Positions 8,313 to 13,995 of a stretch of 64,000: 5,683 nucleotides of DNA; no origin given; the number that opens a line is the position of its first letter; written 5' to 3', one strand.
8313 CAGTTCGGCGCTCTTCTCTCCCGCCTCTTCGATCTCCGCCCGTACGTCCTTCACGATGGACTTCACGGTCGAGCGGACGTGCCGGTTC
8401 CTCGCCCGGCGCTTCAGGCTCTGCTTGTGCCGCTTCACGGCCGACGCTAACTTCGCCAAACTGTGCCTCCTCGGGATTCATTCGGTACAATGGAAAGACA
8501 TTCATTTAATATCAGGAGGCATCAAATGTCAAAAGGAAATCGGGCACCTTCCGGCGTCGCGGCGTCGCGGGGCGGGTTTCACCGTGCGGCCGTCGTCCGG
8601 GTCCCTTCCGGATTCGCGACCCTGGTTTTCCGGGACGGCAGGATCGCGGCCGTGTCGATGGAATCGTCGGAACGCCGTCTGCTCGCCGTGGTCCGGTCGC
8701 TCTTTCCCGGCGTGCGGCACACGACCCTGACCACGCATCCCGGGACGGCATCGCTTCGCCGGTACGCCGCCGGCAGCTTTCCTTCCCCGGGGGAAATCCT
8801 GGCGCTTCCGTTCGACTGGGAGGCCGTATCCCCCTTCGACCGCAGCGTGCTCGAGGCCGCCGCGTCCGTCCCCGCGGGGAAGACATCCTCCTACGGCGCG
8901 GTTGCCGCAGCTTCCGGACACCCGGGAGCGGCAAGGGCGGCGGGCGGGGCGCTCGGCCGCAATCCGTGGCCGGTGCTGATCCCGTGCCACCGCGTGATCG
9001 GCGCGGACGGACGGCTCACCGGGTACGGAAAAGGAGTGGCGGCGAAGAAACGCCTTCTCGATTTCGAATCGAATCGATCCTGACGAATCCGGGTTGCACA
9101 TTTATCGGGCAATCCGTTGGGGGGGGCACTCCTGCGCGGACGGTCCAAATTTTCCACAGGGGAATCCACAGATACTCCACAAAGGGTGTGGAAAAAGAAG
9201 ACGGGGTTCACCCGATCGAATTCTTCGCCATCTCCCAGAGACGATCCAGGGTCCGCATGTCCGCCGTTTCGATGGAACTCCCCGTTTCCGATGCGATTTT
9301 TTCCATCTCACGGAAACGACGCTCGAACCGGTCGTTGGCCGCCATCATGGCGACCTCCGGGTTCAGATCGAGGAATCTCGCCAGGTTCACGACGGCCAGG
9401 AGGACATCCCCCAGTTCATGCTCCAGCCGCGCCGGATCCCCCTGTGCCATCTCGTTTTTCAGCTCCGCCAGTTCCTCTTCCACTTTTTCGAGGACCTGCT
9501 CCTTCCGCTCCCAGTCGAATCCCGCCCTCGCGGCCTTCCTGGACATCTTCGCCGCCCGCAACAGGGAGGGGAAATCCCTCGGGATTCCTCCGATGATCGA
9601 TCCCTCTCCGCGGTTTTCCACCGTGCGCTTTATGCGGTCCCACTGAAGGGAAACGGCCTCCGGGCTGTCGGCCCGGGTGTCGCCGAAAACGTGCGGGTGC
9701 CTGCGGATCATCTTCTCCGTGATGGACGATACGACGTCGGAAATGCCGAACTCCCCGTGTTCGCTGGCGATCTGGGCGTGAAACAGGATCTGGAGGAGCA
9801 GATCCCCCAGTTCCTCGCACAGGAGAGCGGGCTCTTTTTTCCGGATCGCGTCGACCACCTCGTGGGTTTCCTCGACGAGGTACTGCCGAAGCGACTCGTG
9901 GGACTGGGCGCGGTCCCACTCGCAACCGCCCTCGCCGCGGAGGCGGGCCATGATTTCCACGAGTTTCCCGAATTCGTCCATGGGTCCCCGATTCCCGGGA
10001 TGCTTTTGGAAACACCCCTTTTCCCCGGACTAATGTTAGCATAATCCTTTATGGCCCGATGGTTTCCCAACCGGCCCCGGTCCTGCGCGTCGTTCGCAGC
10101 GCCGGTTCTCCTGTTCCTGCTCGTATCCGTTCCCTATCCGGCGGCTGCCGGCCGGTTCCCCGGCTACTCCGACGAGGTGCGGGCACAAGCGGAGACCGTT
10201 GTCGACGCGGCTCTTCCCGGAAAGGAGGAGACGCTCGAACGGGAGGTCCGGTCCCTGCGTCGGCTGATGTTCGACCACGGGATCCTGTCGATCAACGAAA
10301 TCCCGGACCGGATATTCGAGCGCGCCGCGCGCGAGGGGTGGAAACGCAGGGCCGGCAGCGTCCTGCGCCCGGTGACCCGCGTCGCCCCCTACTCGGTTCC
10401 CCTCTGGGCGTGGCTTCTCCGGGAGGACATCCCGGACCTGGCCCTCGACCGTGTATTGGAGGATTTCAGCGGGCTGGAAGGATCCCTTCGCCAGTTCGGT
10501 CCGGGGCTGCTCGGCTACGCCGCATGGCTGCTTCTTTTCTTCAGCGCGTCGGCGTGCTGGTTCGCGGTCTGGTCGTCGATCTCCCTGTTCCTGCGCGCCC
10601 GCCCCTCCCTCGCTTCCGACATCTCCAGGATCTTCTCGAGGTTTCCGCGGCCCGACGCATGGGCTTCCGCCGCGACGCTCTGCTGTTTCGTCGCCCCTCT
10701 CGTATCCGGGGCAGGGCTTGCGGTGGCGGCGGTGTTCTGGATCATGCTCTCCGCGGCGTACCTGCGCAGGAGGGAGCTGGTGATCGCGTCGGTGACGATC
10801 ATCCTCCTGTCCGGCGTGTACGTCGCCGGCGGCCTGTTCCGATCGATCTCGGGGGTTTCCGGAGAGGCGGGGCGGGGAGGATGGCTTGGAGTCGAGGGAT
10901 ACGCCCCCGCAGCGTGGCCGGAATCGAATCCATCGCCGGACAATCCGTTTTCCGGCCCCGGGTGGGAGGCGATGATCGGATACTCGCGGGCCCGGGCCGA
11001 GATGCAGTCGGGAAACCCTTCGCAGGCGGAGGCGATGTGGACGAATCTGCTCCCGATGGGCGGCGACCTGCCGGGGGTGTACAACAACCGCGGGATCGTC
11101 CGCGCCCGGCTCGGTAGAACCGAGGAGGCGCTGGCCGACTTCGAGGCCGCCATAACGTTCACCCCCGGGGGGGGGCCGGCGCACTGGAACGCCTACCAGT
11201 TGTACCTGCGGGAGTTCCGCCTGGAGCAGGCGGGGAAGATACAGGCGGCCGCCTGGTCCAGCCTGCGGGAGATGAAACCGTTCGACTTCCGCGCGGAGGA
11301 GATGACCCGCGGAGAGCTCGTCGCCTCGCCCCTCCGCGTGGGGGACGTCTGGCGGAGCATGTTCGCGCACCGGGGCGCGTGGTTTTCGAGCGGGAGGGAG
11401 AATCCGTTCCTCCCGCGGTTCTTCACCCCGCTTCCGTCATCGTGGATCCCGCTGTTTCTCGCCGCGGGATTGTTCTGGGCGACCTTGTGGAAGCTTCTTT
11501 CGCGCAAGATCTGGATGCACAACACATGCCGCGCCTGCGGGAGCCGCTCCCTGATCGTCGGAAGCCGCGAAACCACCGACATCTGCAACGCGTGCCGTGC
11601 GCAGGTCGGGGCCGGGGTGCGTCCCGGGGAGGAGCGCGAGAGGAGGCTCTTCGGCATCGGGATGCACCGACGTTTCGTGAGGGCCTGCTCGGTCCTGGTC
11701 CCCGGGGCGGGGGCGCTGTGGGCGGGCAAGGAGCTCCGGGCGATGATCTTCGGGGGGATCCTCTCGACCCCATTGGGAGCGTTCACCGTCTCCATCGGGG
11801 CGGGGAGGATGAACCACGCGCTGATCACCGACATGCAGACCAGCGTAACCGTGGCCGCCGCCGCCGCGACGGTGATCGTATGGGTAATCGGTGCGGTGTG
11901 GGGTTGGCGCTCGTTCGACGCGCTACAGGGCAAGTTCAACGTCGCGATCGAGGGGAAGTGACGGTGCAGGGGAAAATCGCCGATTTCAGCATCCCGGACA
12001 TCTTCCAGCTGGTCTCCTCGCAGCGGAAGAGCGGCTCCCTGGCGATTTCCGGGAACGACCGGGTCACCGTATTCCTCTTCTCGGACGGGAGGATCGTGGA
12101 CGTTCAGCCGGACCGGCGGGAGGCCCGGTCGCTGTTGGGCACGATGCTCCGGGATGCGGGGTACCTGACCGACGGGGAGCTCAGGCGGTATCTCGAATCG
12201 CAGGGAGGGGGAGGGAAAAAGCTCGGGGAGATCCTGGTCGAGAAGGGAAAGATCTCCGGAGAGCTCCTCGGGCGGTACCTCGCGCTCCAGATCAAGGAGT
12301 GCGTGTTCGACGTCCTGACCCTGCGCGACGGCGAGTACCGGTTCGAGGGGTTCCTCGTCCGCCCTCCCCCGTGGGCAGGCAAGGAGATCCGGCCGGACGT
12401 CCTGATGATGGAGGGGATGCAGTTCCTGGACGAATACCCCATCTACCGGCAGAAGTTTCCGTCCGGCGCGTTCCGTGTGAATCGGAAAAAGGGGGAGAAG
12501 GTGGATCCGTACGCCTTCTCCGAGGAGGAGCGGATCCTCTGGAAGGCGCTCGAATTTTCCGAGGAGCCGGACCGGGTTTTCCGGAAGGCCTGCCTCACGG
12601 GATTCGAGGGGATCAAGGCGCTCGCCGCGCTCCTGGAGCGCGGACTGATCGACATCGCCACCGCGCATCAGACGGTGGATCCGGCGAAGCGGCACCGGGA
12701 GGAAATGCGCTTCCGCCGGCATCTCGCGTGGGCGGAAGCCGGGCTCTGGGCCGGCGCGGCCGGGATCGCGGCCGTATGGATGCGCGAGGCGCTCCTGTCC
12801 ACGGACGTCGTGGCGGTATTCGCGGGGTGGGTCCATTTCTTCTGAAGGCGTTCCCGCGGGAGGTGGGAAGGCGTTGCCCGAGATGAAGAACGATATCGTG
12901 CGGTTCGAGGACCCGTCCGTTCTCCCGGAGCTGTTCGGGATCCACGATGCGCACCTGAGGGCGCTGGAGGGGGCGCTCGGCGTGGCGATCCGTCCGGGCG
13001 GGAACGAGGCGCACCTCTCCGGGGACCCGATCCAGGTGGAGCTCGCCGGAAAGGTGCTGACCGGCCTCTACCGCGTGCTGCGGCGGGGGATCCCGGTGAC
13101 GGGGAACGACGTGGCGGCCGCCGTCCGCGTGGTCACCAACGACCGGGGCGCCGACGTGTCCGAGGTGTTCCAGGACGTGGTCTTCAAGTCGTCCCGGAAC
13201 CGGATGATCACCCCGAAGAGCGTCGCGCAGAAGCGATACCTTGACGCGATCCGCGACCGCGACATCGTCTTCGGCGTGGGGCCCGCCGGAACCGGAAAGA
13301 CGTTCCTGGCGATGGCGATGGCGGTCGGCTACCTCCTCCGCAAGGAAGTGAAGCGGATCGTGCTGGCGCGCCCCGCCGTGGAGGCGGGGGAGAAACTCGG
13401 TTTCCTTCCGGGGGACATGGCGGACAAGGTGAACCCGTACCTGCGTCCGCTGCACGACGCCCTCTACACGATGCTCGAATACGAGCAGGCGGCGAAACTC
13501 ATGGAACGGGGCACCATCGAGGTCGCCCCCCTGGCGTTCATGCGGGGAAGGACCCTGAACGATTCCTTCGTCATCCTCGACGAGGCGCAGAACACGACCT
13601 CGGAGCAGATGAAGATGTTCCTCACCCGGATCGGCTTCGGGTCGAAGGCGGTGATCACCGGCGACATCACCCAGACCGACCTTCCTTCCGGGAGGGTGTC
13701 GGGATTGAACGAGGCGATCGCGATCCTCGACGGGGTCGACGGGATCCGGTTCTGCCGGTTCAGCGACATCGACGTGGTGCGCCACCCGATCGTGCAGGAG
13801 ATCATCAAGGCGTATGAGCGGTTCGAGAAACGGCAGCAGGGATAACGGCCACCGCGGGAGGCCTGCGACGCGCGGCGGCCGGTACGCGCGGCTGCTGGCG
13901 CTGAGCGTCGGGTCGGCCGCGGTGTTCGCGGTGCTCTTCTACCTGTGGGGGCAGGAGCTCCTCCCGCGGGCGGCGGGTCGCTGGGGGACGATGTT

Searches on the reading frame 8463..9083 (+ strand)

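Call 76: search_protein_families(library=ncbifam, proteins=[window:8463-9083:+], max_evalue=0.00001)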
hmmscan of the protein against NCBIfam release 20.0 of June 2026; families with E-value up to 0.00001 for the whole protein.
window:8463-9083:+ (206 aa): 5 families
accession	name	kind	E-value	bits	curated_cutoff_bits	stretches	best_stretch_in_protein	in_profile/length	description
TIGR00589.1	ogt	superfamily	4.3e-27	94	46.4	1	124-202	2-80/80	methylated-DNA--[protein]-cysteine S-methyltransferase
NF011964.0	PRK15435.1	equivalog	9.1e-22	77.5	345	1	58-204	207-350/354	bifunctional DNA-binding transcriptional regulator/O6-methylguanine-DNA methyltransferase Ada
NF007626.0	PRK10286.1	equivalog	2.7e-21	76.4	192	1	120-202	84-166/171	methylated-DNA--[protein]-cysteine S-methyltransferase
NF041132.1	DNA_protcyst_Mta_Thcoc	equivalog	2.1e-13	50.4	250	1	118-202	86-168/169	methylated-DNA--protein-cysteine methyltransferase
NF003022.0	PRK03887.1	equivalog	3.9e-13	49.6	164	1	118-203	86-169/175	methylated-DNA--protein-cysteine methyltransferase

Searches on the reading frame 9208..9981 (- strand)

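Call 76: search_protein_families(library=ncbifam, proteins=[window:9208-9981:-], max_evalue=0.00001)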
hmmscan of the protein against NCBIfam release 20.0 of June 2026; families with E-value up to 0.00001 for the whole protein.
window:9208-9981:- (257 aa): 10 families
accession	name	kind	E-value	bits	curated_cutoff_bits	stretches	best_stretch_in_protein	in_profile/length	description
NF052436.1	YabN_Meth_PPase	exception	8.3e-98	328.5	525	1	3-254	230-486/486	bifunctional methyltransferase/pyrophosphohydrolase YabN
NF007113.1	PRK09562.1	equivalog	7.9e-94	314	208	1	4-254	2-250/251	nucleoside triphosphate pyrophosphohydrolase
TIGR00444.1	mazG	subfamily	1.4e-84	283.6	148.3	1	10-253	1-248/248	MazG family protein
NF008986.0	PRK12333.1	equivalog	6.6e-56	189.5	292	1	6-216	3-192/204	nucleoside triphosphate pyrophosphohydrolase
NF008989.0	PRK12334.2-1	equivalog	5.1e-46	157.2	494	1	7-230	118-324/328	nucleoside triphosphate pyrophosphohydrolase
NF008991.0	PRK12334.2-3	equivalog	2.9e-45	155.5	696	1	8-154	140-286/454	nucleoside triphosphate pyrophosphohydrolase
NF008988.0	PRK12334.1-4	equivalog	1e-44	152.8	501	1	6-157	135-284/335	nucleoside triphosphate pyrophosphohydrolase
NF008990.0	PRK12334.2-2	equivalog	5.6e-41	141.3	884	1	8-157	148-297/436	nucleoside triphosphate pyrophosphohydrolase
NF008987.0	PRK12334.1-1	equivalog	2.2e-30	105.9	375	1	8-156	91-237/326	nucleoside triphosphate pyrophosphohydrolase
TIGR03188.1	histidine_hisI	equivalog_domain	1.5e-07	31.5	42.7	0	29-85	30-82/84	phosphoribosyl-ATP diphosphatase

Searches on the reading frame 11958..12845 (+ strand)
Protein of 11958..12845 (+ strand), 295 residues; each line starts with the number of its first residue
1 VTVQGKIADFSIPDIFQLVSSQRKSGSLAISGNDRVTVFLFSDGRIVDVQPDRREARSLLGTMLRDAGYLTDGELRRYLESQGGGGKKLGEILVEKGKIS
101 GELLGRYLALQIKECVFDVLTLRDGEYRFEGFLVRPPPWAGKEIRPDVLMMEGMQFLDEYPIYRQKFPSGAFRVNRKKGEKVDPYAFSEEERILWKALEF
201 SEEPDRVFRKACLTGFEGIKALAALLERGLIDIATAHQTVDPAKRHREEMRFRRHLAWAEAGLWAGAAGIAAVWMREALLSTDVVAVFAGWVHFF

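Call 76: search_protein_families(library=ncbifam, proteins=[window:11958-12845:+], max_evalue=0.00001)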
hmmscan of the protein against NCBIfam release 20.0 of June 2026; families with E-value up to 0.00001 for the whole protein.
window:11958-12845:+ (295 aa): 1 family
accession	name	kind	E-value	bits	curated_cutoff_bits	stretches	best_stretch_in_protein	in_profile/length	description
NF053729.1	c-di-GMP_motif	domain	6.2e-10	38.7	38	1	60-111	2-53/53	cyclic di-GMP-binding domain-containing protein, MshE-related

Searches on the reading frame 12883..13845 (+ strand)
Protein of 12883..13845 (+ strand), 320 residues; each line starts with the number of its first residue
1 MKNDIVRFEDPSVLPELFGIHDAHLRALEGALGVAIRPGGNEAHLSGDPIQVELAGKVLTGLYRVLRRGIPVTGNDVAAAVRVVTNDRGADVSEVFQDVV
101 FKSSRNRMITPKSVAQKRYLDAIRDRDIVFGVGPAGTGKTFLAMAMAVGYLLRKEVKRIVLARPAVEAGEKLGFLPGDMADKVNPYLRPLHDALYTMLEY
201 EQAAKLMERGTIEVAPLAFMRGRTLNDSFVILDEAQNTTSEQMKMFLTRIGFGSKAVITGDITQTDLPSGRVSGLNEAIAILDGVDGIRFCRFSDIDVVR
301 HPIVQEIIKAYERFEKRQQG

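Call 76: search_protein_families(library=ncbifam, proteins=[window:12883-13845:+], max_evalue=0.00001)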
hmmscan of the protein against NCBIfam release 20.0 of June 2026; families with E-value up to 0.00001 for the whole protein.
window:12883-13845:+ (320 aa): 2 families
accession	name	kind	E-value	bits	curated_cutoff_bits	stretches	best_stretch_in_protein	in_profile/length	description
NF007827.1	PRK10536.1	equivalog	3.1e-62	210.3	380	1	104-311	44-253/253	phosphate starvation-inducible protein PhoH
NF053827.1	RNA5-3helPhoH2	equivalog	1.5e-32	113.1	680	1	109-286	218-400/427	RNA 5'-3' helicase PhoH2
